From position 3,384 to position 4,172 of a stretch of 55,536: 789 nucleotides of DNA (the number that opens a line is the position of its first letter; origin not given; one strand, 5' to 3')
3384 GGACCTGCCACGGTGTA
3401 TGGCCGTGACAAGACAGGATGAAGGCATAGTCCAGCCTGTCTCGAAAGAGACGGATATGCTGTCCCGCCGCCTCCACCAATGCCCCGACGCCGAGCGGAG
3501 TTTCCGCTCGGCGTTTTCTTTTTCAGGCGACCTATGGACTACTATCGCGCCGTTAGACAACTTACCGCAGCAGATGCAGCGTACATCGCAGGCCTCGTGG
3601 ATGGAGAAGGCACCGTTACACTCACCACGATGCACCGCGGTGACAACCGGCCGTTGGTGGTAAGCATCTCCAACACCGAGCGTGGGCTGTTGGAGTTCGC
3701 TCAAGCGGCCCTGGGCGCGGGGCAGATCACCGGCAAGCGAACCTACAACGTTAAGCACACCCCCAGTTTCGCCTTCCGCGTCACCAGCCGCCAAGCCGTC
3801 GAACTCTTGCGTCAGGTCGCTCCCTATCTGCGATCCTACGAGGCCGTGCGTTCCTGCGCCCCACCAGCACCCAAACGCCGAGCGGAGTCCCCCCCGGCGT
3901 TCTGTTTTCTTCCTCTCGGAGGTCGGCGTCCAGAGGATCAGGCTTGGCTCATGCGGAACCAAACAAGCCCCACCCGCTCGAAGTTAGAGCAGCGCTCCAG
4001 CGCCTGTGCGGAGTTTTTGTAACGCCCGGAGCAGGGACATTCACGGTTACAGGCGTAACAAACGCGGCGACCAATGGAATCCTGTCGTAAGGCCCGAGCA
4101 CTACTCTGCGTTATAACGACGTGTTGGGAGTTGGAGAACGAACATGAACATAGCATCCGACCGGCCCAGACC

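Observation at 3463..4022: Truncated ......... homing-endonuclease ORF between the functional tmRNA 3' exon/terminator and a decayed duplicate of both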

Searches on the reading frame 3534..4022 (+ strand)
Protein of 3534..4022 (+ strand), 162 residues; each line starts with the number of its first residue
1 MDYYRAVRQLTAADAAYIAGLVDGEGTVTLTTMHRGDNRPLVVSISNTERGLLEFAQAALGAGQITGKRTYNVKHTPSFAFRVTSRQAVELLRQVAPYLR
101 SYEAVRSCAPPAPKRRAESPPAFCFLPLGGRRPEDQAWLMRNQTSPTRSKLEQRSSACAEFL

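Call 5: search_protein_families(library=pfam, proteins=[window:3534-4022:+], max_evalue=1)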
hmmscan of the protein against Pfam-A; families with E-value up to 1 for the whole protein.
window:3534-4022:+ (162 aa): 2 families
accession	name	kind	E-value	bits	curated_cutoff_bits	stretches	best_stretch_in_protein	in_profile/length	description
PF14528.11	LAGLIDADG_3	-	2.1e-06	28.3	22.5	1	14-78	3-61/82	LAGLIDADG-like domain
PF00961.24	LAGLIDADG_1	-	0.079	14.3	23.1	1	18-103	1-86/102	LAGLIDADG endonuclease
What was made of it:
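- On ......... homing endonuclease, single-motif I-CreI type: PF14528 E 2.1e-6, above the cut-off (call 5).
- Checked: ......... ORF: window 3534-4022 (162 aa) hits Pfam PF14528 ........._3 (E 2.1e-6, 28.3 bits, cut-off 22.5; residues 14-78) and, weakly, PF00961 (call 5).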

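Call 7: find_homologous_proteins(query=window:3534-4022:+, max_evalue=0.001)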
Query window:3534-4022:+ (162 aa): 549 proteins with E <= 0.001 among 682 candidates; the best 120 are listed.
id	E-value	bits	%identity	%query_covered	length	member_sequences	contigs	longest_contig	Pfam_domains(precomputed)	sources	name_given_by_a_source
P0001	7.4e-102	356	100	100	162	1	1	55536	PF14528.12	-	-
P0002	1.5e-53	199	89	67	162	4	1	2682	PF14528.12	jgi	jgi:hypothetical protein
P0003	5.7e-50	188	93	60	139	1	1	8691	PF14528.12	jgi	jgi:hypothetical protein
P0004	2.8e-49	185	82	66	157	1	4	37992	PF14528.12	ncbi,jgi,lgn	jgi:hypothetical protein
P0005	2.8e-48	182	81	67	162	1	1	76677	PF14528.12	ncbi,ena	-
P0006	1.2e-46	177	78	67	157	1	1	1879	PF14528.12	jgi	jgi:hypothetical protein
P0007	1.2e-46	177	78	67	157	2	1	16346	PF14528.12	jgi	jgi:LAGLIDADG-like domain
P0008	8.5e-46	174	78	67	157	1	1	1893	PF14528.12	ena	-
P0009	1.3e-45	173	78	63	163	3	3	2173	PF14528.12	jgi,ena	-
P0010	2.5e-41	160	73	70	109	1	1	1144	PF14528.12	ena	-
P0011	2.5e-38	150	67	64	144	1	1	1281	PF14528.12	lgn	-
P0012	7.6e-38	148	69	65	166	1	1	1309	PF14528.12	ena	-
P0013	2.2e-37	147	66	66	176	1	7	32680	PF14528.12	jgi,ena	-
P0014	1.1e-36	145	66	67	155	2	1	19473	PF00961.25,PF14528.12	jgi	jgi:hypothetical protein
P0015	3.9e-36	143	65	67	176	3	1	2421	PF14528.12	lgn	-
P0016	4.0e-36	143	85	54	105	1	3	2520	-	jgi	jgi:hypothetical protein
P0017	4.1e-36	143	65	67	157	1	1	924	PF00961.25,PF14528.12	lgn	-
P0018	1.0e-35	141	63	66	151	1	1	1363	PF14528.12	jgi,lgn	jgi:hypothetical protein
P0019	1.5e-35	141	62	67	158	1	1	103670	PF14528.12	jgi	jgi:hypothetical protein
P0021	2.8e-35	140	63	64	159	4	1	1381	PF14528.12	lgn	-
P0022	4.1e-35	139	63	66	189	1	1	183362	-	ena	-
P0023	5.0e-35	139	61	66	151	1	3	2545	PF14528.12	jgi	jgi:hypothetical protein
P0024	5.5e-35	139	61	67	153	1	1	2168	PF00961.25,PF14528.12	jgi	jgi:hypothetical protein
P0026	7.8e-35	139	58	72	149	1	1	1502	PF00961.25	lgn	-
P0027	1.3e-34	138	61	67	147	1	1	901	PF00961.25,PF14528.12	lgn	-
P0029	2.1e-34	137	61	66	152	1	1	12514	PF14528.12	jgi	-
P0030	3.1e-34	137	67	61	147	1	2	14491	PF14528.12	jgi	jgi:hypothetical protein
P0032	8.1e-34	135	60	66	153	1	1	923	PF00961.25,PF14528.12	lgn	-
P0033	1.1e-33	135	61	67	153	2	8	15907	PF00961.25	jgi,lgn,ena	jgi:hypothetical protein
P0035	2.1e-33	134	64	62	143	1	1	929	PF00961.25,PF14528.12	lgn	-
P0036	2.2e-33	134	59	67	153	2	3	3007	PF14528.12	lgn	-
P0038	2.3e-33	134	60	66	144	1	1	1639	PF00961.25,PF14528.12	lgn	-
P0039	2.5e-33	134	61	62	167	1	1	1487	PF00961.25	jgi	-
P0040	2.7e-33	134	59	67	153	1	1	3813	PF14528.12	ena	-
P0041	2.7e-33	134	64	64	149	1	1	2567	PF14528.12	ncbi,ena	-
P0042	2.8e-33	133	63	64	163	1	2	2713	PF14528.12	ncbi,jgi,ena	-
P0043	2.9e-33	133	64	66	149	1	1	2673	PF00961.25,PF14528.12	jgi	jgi:hypothetical protein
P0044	3.1e-33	133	61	67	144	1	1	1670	PF00961.25,PF14528.12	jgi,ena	-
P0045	3.1e-33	133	59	72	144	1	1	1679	PF14528.12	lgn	-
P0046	4.1e-33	133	61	67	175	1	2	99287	-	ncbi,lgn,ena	-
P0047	4.2e-33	133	58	67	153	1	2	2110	PF14528.12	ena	-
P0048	4.6e-33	133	61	64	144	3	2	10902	PF14528.12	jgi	jgi:hypothetical protein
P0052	7.6e-33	132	64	66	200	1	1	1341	PF14528.12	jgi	-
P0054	1.3e-32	131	49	91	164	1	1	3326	PF14528.12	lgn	-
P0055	1.3e-32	131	65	62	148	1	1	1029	PF00961.25,PF14528.12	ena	-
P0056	1.4e-32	131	63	64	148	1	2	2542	PF14528.12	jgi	-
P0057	1.5e-32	131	66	63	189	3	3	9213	PF14528.12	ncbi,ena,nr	ncbi:MAG TPA: LAGLIDADG family homing endonuclease [Candidatus Acidoferrales bacterium]|nr:LAGLIDADG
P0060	1.6e-32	131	59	66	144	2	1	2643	PF14528.12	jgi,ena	-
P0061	1.7e-32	131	61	64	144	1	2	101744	PF14528.12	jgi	jgi:hypothetical protein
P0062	1.7e-32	131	62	64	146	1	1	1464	PF14528.12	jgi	jgi:LAGLIDADG-like domain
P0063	1.9e-32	131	61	64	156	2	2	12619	PF14528.12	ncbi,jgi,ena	-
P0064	2.1e-32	131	64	66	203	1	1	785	PF14528.12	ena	-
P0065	2.4e-32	130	64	66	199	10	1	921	PF14528.12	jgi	jgi:hypothetical protein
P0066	2.5e-32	130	61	64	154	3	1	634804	-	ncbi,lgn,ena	-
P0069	2.8e-32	130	59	66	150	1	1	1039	PF14528.12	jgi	jgi:hypothetical protein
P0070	3.1e-32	130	59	65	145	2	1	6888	PF00961.25,PF14528.12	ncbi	-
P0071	3.2e-32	130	61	59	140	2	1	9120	PF00961.25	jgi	jgi:hypothetical protein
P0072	3.4e-32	130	57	66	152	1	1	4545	PF14528.12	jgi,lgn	-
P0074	4.0e-32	130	61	64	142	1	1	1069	PF00961.25,PF14528.12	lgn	-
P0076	4.2e-32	130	64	60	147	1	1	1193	PF00961.25,PF14528.12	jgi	jgi:hypothetical protein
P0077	4.4e-32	130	64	63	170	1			PF14528.12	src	-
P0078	4.8e-32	129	61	66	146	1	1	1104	PF14528.12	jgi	jgi:hypothetical protein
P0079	5.1e-32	129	61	64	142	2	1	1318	PF14528.12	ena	-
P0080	5.2e-32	129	63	66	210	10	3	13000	PF14528.12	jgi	jgi:hypothetical protein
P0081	5.3e-32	129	59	65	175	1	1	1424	PF00961.25,PF14528.12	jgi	-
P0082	5.8e-32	129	58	66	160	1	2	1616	PF14528.12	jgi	jgi:hypothetical protein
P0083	5.9e-32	129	56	66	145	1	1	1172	PF00961.25,PF14528.12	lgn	-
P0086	7.0e-32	129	65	63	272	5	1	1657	PF14528.12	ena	-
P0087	7.2e-32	129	60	66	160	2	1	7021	PF14528.12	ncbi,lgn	ncbi:MAG: LAGLIDADG family homing endonuclease [Burkholderiales bacterium]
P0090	7.8e-32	129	64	66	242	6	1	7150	PF14528.12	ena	-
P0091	8.0e-32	129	60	65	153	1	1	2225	PF14528.12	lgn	-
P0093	8.8e-32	129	56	67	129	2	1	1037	PF00961.25,PF14528.12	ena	-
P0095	9.2e-32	129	56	66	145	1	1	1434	PF00961.25,PF14528.12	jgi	-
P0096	9.6e-32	129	60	64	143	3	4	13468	PF14528.12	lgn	-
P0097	1.0e-31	128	56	67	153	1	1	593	PF14528.12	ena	-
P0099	1.3e-31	128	63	59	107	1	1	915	PF14528.12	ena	-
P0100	1.3e-31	128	61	66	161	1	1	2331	PF00961.25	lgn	-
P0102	1.5e-31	128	60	64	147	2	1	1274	PF14528.12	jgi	jgi:hypothetical protein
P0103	1.5e-31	128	63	62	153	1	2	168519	PF14528.12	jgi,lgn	-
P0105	1.5e-31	128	59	67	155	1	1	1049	PF14528.12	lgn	-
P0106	1.6e-31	128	58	66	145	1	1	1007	PF14528.12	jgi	jgi:hypothetical protein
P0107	1.7e-31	128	57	67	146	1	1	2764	PF14528.12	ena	-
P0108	2.0e-31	127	62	62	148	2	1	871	PF00961.25,PF14528.12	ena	-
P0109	2.1e-31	127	65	61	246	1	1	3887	PF14528.12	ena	-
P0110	2.2e-31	127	57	64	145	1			PF00961.25,PF14528.12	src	-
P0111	2.2e-31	127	61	63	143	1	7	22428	PF14528.12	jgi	jgi:hypothetical protein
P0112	2.2e-31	127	61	63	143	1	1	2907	PF14528.12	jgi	jgi:hypothetical protein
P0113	2.4e-31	127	60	64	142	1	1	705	PF00961.25,PF14528.12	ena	-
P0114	2.6e-31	127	58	66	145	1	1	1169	PF14528.12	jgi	-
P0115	2.6e-31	127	62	62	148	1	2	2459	PF14528.12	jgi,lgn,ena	-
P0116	2.7e-31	127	60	64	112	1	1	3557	PF14528.12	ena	-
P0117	3.1e-31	127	60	64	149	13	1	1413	PF14528.12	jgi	jgi:hypothetical protein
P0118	3.6e-31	127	59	64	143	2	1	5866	PF14528.12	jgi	-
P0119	3.7e-31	127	59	66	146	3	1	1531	PF14528.12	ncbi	-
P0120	3.9e-31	127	60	64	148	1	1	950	PF00961.25,PF14528.12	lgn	-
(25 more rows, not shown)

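Call 8: find_related_loci(query=window:3534-4019:+, collection=genome_contigs, flank=6000)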
Query window:3534-4019:+ (162 aa) in genome_contigs; peptide patterns used: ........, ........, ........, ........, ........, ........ (x = any residue, [..] = any of these).
600 stretches matched a pattern (row limit reached: there are more); 1 encode a relative of the query (tblastn E <= 1e-3); 1 distinct loci.
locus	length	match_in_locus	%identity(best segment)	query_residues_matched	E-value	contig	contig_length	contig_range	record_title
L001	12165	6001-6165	42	112-161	3e-6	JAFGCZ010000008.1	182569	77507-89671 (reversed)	MAG: Opitutales bacterium isolate Zod_Metabat.1145 k87_6977707, whole genome shotgun sequence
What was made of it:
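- Tried and rejected: A single-protein locus search with the whole window ORF found only a chance match to the non-family tail (L001, call 8).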

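Call 10: find_encoding_contigs(protein=P0005, flank=5000, max_places=3)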
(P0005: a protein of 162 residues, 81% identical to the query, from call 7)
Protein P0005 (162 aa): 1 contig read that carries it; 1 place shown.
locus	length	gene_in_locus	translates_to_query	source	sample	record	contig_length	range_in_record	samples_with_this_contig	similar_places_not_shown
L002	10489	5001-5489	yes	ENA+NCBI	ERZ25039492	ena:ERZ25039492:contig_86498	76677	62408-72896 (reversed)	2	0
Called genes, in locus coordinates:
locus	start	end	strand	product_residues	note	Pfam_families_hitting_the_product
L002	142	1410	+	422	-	PF00691:OmpA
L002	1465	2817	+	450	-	PF01979:Amidohydro_1, PF07969:Amidohydro_3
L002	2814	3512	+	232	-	PF02353:CMAS, PF01209:Ubie_methyltran, PF05175:MTS, PF13489:Methyltransf_23, PF13847:Methyltransf_31, PF08241:Methyltransf_11, PF08242:Methyltransf_12, PF13649:Methyltransf_25, +4 more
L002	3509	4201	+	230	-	PF00702:Hydrolase, PF12710:HAD, PF13419:HAD_2, PF13242:Hydrolase_like (weak)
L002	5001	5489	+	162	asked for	PF14528:LAGLIDADG_3 (weak)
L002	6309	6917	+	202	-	PF13505:OMP_b-brl (weak)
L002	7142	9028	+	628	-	PF00563:EAL, PF00571:CBS (faint), PF00990:GGDEF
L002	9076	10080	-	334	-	PF01734:Patatin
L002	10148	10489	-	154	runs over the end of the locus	PF00210:Ferritin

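Call 11: find_encoding_contigs(protein=P0004, flank=5000, max_places=4)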
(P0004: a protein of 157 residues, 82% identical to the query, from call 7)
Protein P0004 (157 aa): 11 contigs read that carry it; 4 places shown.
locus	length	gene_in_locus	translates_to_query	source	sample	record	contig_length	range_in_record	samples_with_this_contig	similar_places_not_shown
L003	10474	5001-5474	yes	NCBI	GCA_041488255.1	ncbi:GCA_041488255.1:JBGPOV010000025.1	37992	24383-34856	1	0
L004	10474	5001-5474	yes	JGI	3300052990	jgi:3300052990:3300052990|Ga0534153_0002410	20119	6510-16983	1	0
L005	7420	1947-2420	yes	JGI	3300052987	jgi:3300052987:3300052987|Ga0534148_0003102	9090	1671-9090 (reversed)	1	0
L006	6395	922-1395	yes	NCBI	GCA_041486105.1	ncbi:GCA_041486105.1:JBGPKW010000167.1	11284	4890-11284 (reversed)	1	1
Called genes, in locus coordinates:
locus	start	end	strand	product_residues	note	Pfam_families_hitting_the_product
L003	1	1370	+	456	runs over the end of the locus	-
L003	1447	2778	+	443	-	PF01979:Amidohydro_1, PF07969:Amidohydro_3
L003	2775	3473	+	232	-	PF05724:TPMT, PF02353:CMAS, PF01209:Ubie_methyltran, PF05175:MTS, PF06325:PrmA, PF08003:Methyltransf_9, PF13489:Methyltransf_23, PF13847:Methyltransf_31, +4 more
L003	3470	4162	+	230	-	PF00702:Hydrolase, PF12710:HAD, PF13419:HAD_2, PF13242:Hydrolase_like (weak)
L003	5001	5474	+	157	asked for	PF14528:LAGLIDADG_3 (weak)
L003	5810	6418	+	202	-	PF13505:OMP_b-brl (weak)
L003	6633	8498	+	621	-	PF00563:EAL, PF00571:CBS (faint), PF00990:GGDEF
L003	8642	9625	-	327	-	PF01734:Patatin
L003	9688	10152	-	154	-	PF00210:Ferritin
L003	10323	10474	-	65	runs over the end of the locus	PF04324:Fer2_BFD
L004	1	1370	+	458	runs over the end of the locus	-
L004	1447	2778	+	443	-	PF01979:Amidohydro_1, PF07969:Amidohydro_3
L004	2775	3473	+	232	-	PF05724:TPMT, PF02353:CMAS, PF01209:Ubie_methyltran, PF05175:MTS, PF06325:PrmA, PF08003:Methyltransf_9, PF13489:Methyltransf_23, PF13847:Methyltransf_31, +4 more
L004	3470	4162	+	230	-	PF00702:Hydrolase, PF12710:HAD, PF13419:HAD_2, PF13242:Hydrolase_like (weak)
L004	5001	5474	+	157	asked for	PF14528:LAGLIDADG_3 (weak)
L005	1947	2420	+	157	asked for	PF14528:LAGLIDADG_3 (weak)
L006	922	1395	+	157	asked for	PF14528:LAGLIDADG_3 (weak)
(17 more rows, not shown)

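Call 12: find_encoding_contigs(protein=P0002, flank=5000, max_places=3)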
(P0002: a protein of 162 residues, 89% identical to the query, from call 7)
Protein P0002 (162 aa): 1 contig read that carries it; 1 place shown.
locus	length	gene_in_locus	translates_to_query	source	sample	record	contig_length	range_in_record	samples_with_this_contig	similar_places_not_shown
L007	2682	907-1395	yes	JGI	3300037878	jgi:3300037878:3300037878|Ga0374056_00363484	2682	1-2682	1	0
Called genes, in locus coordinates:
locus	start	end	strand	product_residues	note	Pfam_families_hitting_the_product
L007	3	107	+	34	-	?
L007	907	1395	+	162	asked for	PF14528:LAGLIDADG_3 (weak)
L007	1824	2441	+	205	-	-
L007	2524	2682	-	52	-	?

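Call 19: find_encoding_contigs(protein=P0019, flank=4000, max_places=2)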
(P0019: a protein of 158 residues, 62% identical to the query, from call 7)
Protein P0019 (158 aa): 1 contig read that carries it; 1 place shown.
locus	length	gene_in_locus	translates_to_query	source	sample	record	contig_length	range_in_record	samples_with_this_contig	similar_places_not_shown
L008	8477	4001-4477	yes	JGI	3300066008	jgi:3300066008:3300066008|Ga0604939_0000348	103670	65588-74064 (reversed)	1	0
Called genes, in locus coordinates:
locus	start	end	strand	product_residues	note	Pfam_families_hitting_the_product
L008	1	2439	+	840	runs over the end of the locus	PF07728:AAA_5, PF28529:McrB_lid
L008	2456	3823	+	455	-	PF10117:McrBC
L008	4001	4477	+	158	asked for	PF14528:LAGLIDADG_3 (weak)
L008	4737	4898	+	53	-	-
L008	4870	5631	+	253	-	PF00078:RVT_1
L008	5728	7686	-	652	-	-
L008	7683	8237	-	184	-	-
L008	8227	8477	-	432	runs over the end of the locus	PF14130:Cap4_nuclease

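Call 20: find_encoding_contigs(protein=P0022, flank=4000, max_places=2)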
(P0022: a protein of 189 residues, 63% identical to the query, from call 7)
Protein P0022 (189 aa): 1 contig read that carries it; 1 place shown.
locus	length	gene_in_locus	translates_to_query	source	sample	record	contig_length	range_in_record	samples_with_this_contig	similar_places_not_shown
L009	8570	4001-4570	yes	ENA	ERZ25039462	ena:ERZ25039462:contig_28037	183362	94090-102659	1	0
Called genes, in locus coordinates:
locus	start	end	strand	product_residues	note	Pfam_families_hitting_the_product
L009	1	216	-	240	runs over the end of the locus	PF00329:Complex1_30kDa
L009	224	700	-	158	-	PF01058:Oxidored_q6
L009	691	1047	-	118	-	PF00507:Oxidored_q4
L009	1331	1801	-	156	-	PF03840:SecG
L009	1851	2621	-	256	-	PF00121:TIM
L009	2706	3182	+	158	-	PF01668:SmpB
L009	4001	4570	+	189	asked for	-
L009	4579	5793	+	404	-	PF07690:MFS_1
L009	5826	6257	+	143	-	PF03061:4HBT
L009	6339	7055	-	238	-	PF01863:YgjP-like, PF10263:SprT-like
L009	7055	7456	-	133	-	-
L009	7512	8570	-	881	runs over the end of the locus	PF04313:HSDR_N, PF11867:T1RH-like_C (faint), PF04851:ResIII, PF18766:SWI2_SNF2, PF22679:T1R_D3-like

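Call 21: find_encoding_contigs(protein=P0066, flank=4000, max_places=2)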
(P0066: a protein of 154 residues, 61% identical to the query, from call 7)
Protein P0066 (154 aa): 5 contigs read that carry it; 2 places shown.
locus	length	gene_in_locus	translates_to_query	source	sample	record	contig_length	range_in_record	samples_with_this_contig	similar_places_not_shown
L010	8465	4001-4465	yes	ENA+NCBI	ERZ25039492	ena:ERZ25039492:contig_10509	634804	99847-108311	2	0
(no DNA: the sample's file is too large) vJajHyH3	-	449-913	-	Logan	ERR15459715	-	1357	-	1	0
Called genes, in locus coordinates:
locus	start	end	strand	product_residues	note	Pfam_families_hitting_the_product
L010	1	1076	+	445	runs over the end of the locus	PF01979:Amidohydro_1, PF07969:Amidohydro_3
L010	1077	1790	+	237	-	PF01209:Ubie_methyltran (weak), PF02353:CMAS, PF06325:PrmA, PF13489:Methyltransf_23, PF13847:Methyltransf_31, PF08241:Methyltransf_11, PF08242:Methyltransf_12, PF13649:Methyltransf_25, +2 more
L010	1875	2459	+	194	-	PF03923:Lipoprotein_16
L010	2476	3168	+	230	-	PF00702:Hydrolase, PF12710:HAD, PF13419:HAD_2, PF13242:Hydrolase_like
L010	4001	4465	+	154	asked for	-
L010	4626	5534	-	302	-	PF01734:Patatin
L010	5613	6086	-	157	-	PF00210:Ferritin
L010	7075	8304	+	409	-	PF07396:Porin_O_P (weak)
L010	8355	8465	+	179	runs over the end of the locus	PF04205:FMN_bind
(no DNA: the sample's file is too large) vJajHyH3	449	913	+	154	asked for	-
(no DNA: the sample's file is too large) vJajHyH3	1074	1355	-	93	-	?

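Call 23: find_encoding_contigs(protein=P0046, flank=4000, max_places=2)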
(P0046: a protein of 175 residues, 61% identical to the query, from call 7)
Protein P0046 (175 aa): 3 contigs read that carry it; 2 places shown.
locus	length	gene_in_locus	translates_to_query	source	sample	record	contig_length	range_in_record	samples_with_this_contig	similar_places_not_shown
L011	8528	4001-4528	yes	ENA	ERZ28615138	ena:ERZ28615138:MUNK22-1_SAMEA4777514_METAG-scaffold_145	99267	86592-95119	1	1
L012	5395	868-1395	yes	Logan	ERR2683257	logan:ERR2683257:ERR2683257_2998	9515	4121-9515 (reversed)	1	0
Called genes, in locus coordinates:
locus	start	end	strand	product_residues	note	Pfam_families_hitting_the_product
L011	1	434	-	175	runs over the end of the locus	PF01058:Oxidored_q6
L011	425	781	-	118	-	PF00507:Oxidored_q4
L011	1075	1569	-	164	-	PF03840:SecG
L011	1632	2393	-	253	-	PF00121:TIM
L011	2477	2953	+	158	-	PF01668:SmpB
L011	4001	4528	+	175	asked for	-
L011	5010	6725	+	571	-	PF03235:GmrSD_N, PF07510:GmrSD_C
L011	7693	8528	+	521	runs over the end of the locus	PF05762:VWA_CoxE (faint), PF25045:vWA_Ro60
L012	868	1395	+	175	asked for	-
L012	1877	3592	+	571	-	PF03235:GmrSD_N, PF07510:GmrSD_C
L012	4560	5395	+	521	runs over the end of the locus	PF05762:VWA_CoxE (faint), PF25045:vWA_Ro60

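Call 24: find_encoding_contigs(protein=P0103, flank=4000, max_places=2)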
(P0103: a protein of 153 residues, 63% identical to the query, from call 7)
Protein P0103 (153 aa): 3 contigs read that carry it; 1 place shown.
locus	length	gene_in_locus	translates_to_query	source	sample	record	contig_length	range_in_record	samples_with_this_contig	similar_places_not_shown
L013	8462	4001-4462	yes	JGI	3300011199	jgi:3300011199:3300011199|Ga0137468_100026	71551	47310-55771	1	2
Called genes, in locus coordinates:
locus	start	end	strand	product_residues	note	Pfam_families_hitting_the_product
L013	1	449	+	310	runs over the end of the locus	PF01545:Cation_efflux, PF16916:ZT_dimer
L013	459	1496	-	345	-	PF03781:FGE-sulfatase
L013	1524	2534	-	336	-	PF03781:FGE-sulfatase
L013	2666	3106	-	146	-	PF10116:Host_attach, PF18856:baeRF_family12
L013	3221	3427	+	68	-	-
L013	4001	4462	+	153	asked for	PF14528:LAGLIDADG_3 (weak)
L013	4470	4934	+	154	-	-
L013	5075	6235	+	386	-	PF01757:Acyl_transf_3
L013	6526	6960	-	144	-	PF01475:FUR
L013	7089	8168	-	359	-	PF00890:FAD_binding_2, PF01134:GIDA (faint), PF01266:DAO, PF07992:Pyr_redox_2 (faint)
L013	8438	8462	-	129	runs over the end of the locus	PF00072:Response_reg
